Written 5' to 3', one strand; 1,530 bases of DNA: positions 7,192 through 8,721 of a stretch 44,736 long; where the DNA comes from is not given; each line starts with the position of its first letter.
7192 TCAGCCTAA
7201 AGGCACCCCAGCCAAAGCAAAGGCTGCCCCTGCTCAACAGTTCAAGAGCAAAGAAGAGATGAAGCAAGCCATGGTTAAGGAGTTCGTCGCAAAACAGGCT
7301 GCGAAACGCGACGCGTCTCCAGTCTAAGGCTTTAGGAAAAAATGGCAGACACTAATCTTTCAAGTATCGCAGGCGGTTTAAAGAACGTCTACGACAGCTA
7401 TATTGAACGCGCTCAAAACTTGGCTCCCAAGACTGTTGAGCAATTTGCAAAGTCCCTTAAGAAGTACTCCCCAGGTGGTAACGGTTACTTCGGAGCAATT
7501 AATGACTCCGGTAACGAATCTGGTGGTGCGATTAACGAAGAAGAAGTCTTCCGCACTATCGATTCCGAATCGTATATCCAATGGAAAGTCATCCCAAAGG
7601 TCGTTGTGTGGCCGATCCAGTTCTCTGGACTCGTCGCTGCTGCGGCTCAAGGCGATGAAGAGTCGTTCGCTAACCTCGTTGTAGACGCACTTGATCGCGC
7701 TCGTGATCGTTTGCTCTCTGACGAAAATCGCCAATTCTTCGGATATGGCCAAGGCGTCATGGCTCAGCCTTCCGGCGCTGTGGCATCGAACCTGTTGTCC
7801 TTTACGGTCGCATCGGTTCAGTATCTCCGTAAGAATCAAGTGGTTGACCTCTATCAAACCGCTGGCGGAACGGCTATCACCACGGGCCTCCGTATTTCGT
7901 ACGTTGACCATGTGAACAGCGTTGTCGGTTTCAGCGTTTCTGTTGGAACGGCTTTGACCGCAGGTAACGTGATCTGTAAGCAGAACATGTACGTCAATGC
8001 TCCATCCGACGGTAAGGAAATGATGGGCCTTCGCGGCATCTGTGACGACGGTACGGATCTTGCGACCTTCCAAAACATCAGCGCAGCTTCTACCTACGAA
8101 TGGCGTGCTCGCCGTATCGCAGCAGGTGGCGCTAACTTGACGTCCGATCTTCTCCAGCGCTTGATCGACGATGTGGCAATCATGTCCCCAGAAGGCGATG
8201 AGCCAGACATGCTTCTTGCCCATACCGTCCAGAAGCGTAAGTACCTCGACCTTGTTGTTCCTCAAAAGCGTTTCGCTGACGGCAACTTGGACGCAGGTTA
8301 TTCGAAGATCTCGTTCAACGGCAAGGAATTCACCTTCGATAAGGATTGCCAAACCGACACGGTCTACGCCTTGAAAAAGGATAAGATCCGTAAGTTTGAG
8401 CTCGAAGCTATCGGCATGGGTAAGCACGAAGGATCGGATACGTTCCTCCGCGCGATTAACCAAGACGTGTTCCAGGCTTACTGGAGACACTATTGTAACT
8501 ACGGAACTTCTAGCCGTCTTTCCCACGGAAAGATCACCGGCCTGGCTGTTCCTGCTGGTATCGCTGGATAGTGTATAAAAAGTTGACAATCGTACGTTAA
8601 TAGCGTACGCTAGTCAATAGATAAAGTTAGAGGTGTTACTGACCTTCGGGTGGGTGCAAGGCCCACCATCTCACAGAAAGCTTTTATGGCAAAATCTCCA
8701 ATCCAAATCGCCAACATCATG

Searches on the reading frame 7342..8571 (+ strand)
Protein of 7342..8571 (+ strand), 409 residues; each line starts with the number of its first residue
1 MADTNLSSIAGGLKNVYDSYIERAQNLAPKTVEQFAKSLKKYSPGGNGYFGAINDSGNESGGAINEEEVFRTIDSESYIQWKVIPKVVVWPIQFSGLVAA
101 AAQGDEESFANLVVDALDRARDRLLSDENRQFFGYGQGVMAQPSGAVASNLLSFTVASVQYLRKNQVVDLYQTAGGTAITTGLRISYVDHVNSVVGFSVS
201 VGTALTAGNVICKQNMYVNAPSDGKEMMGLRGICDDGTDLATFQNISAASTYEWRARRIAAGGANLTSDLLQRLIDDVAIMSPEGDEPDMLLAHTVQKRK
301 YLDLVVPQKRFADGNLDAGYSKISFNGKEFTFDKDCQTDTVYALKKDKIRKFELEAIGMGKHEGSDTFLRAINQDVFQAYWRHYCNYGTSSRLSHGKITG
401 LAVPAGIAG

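Call 8: search_dna_similar(query=window:7342-8571:+, collection=phages, mode=protein, max_rows=25)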
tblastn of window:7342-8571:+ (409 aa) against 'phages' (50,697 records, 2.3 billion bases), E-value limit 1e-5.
Records with a match: 12; places in all: 12; records where one place covers at least 80% of the query: 12.
Best place of each record, by identity: <60% 12.
By first word of the organism name: Arthrobacter 8; Caudoviricetes 2; Microbacterium 2.
By host as written in the record: Arthrobacter sp. ATCC 21022 8; - 2; Microbacterium paraoxydans NRRL B-14843 2.
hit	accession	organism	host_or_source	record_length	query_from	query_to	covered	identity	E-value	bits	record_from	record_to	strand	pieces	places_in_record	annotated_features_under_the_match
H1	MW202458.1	Caudoviricetes sp.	Manatee Spring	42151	1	407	100%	25.1%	9e-15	82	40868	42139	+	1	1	major capsid protein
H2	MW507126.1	Microbacterium phage Shocker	Microbacterium paraoxydans NRRL B-14843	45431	4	401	97%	23.9%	1e-10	69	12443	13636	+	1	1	23: major capsid protein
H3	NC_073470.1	Microbacterium phage Shocker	Microbacterium paraoxydans NRRL B-14843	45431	4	401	97%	23.9%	1e-10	69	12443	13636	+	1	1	23: major capsid protein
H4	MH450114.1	Arthrobacter phage Brad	Arthrobacter sp. ATCC 21022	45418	5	402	97%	23.1%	8e-15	82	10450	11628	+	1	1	15: major capsid protein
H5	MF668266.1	Arthrobacter phage Adat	Arthrobacter sp. ATCC 21022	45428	5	402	97%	23.1%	8e-15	82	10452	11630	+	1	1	major capsid protein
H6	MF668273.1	Arthrobacter phage GurgleFerb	Arthrobacter sp. ATCC 21022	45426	5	402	97%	23.1%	8e-15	82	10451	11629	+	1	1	major capsid protein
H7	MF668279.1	Arthrobacter phage Nellie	Arthrobacter sp. ATCC 21022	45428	5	402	97%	23.1%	8e-15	82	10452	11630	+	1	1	major capsid protein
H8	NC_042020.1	Arthrobacter phage Adat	Arthrobacter sp. ATCC 21022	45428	5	402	97%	23.1%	8e-15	82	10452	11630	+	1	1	major head protein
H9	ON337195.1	Arthrobacter phage Casserole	Arthrobacter sp. ATCC 21022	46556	5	402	97%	23.1%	1e-14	82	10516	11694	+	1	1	15: major capsid protein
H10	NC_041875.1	Arthrobacter phage Jasmine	Arthrobacter sp. ATCC 21022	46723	5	402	97%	22.8%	7e-15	83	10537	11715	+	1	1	17: major head protein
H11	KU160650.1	Arthrobacter phage Jasmine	Arthrobacter sp. ATCC 21022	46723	5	402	97%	22.8%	7e-15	83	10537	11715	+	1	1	17: major capsid protein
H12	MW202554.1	Caudoviricetes sp.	Manatee Spring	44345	53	387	82%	21.7%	3e-9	65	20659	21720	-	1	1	hypothetical protein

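Call 11: find_related_loci(query=window:7342-8571:+, collection=viral_contigs, flank=10000)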
Query window:7342-8571:+ (409 aa) in viral_contigs; peptide patterns used: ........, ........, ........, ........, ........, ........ (x = any residue, [..] = any of these).
10 stretches matched a pattern, but none encodes a relative of the query by tblastn (E <= 1e-3).
